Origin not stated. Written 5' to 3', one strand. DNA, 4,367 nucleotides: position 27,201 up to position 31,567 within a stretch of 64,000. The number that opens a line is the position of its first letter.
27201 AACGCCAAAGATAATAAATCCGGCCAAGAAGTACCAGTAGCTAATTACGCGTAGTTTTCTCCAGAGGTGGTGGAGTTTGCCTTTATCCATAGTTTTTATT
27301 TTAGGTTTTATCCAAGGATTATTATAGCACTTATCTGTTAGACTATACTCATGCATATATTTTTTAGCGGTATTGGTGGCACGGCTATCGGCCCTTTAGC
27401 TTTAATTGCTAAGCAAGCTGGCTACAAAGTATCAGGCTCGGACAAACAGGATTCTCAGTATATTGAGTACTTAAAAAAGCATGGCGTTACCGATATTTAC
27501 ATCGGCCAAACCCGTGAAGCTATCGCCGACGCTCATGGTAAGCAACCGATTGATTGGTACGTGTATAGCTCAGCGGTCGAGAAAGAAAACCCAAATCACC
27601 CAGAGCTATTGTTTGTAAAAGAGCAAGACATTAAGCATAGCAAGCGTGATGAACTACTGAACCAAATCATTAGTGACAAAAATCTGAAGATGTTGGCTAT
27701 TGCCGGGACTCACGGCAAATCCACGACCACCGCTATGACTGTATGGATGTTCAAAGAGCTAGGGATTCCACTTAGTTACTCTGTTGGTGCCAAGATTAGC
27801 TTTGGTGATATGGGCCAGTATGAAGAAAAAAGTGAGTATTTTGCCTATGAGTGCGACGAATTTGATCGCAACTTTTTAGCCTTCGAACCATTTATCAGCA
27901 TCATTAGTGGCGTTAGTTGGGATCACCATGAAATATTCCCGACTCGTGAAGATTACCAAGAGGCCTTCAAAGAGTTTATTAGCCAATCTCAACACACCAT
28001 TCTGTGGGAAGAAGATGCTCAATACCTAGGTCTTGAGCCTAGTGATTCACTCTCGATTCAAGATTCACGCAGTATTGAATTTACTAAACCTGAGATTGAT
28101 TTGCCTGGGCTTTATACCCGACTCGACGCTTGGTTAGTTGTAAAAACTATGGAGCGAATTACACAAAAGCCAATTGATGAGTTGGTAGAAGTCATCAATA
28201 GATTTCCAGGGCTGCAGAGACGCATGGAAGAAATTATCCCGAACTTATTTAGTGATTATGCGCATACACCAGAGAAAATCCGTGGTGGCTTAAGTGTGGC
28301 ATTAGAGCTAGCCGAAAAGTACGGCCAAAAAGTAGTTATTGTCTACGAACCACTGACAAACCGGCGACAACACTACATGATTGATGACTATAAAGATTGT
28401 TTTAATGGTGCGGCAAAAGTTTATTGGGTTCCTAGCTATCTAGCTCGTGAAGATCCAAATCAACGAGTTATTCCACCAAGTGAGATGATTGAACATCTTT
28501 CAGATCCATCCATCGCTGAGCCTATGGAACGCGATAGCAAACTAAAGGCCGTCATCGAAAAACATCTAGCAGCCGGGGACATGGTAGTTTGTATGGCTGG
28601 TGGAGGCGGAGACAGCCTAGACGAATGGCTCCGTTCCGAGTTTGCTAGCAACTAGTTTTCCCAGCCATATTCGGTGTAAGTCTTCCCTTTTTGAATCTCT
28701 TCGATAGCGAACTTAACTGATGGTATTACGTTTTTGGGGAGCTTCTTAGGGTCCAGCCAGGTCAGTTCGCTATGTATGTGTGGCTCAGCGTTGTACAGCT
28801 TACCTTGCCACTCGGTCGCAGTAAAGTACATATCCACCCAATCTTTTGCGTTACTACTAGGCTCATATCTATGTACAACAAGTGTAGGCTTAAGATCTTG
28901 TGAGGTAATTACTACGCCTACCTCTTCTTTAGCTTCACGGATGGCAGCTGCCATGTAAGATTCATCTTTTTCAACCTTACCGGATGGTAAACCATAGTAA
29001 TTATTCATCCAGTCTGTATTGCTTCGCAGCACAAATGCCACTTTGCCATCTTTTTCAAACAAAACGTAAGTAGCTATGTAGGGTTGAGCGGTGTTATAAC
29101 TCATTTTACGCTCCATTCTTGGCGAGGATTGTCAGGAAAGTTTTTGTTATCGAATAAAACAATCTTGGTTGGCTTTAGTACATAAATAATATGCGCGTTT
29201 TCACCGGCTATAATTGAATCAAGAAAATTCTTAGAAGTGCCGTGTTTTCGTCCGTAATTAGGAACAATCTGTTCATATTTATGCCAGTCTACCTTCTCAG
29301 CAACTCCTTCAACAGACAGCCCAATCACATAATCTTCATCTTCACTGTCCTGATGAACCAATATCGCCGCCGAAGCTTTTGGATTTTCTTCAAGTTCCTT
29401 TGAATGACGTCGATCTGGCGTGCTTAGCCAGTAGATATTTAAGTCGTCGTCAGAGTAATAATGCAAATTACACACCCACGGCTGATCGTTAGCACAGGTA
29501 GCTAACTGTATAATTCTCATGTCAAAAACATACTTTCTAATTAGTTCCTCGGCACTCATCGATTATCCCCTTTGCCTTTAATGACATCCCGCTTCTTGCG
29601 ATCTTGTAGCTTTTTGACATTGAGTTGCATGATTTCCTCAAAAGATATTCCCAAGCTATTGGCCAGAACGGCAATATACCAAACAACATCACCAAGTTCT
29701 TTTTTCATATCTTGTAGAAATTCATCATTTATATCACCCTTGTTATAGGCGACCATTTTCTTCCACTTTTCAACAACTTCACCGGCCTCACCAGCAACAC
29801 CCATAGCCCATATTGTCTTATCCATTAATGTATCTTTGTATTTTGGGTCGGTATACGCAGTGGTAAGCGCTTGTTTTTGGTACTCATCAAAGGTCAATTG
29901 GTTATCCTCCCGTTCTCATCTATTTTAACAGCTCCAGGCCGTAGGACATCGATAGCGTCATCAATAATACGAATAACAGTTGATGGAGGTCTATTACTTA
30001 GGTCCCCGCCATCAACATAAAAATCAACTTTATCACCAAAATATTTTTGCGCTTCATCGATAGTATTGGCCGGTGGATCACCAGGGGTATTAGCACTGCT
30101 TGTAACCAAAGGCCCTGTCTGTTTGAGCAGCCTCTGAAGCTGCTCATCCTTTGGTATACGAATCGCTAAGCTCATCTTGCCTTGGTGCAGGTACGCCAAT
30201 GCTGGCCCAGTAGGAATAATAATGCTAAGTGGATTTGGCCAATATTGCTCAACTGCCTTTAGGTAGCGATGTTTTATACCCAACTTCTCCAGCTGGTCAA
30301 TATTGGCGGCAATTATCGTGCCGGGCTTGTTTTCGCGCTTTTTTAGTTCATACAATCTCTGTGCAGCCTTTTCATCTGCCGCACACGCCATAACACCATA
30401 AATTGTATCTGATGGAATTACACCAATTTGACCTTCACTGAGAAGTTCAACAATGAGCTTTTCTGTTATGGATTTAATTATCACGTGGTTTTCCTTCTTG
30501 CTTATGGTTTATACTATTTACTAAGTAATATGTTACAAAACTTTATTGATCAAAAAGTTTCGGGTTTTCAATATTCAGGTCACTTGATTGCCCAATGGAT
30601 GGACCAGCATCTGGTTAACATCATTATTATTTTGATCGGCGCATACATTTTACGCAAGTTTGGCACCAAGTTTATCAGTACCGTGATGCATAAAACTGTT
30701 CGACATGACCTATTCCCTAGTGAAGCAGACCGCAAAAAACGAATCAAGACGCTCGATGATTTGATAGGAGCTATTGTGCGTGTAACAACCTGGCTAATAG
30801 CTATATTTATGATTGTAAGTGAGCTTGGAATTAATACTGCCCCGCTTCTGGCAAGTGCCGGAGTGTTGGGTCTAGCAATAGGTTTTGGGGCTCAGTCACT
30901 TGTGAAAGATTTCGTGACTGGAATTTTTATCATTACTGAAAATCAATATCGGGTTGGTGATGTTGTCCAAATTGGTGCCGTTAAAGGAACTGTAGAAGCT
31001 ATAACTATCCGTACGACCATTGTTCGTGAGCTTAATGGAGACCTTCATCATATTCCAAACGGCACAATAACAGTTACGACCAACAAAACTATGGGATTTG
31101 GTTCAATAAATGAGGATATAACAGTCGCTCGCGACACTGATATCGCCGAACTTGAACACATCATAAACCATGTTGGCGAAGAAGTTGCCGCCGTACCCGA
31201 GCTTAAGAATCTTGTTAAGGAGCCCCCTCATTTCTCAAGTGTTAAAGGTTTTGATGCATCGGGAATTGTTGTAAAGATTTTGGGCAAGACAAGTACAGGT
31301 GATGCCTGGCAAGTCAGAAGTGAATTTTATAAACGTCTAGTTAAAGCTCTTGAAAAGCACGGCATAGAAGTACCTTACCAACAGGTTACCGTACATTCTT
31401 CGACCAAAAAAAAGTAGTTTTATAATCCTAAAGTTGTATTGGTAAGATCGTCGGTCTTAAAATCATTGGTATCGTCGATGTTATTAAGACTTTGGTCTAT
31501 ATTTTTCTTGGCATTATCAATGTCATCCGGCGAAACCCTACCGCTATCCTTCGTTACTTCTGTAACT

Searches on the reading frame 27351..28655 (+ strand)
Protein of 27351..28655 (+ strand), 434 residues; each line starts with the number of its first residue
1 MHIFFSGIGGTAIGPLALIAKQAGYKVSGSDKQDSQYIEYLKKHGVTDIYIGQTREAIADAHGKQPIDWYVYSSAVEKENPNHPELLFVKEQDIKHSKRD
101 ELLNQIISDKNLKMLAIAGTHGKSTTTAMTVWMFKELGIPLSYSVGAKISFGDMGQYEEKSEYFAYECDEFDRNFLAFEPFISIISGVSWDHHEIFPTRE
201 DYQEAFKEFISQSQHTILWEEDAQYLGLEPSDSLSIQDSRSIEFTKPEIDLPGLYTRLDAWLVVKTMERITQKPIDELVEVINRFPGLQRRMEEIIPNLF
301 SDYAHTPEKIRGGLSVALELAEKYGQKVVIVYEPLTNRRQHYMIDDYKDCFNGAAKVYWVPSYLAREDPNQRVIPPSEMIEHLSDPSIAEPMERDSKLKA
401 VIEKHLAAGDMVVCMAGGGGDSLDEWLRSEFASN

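Call 64: search_protein_families(library=pfam, proteins=[window:27351-28655:+], max_evalue=0.00001)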
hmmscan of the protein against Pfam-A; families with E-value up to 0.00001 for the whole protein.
window:27351-28655:+ (434 aa): 3 families
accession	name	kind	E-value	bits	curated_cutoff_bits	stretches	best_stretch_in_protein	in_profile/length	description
PF01225.30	Mur_ligase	-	4.5e-15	56.2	21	1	2-110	1-94/95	Mur ligase family, catalytic domain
PF08245.18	Mur_ligase_M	-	4.6e-09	37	24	1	117-223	1-126/200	Mur ligase middle domain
PF02875.26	Mur_ligase_C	-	3.4e-06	28.3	28.4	0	299-416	14-125/127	Mur ligase, glutamate ligase domain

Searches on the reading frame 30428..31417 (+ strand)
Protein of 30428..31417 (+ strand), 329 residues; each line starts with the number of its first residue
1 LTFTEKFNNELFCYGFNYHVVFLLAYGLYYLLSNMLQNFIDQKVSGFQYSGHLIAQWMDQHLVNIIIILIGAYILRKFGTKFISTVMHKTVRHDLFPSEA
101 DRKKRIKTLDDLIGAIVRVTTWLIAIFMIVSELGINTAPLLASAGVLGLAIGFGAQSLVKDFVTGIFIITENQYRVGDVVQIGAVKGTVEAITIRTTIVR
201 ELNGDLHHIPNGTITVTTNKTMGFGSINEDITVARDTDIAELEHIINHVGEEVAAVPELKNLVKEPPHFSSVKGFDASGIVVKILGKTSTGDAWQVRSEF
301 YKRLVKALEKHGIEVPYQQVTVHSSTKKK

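Call 65: search_protein_families(library=pfam, proteins=[window:30428-31417:+], max_evalue=0.00001)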
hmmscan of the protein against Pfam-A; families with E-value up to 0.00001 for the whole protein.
window:30428-31417:+ (329 aa): 3 families
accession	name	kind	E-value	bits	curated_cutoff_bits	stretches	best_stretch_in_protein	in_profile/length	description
PF00924.24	MS_channel_2nd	-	2.8e-19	69.4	20.2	1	158-215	2-59/68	Mechanosensitive ion channel, beta-domain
PF21088.3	MS_channel_1st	-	1.7e-10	41.1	23.1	1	116-156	2-42/42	Mechanosensitive ion channel, transmembrane helices 2/3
PF21082.3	MS_channel_3rd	-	2.6e-08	34.6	21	1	230-314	4-87/88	Mechanosensitive ion channel MscS, C-terminal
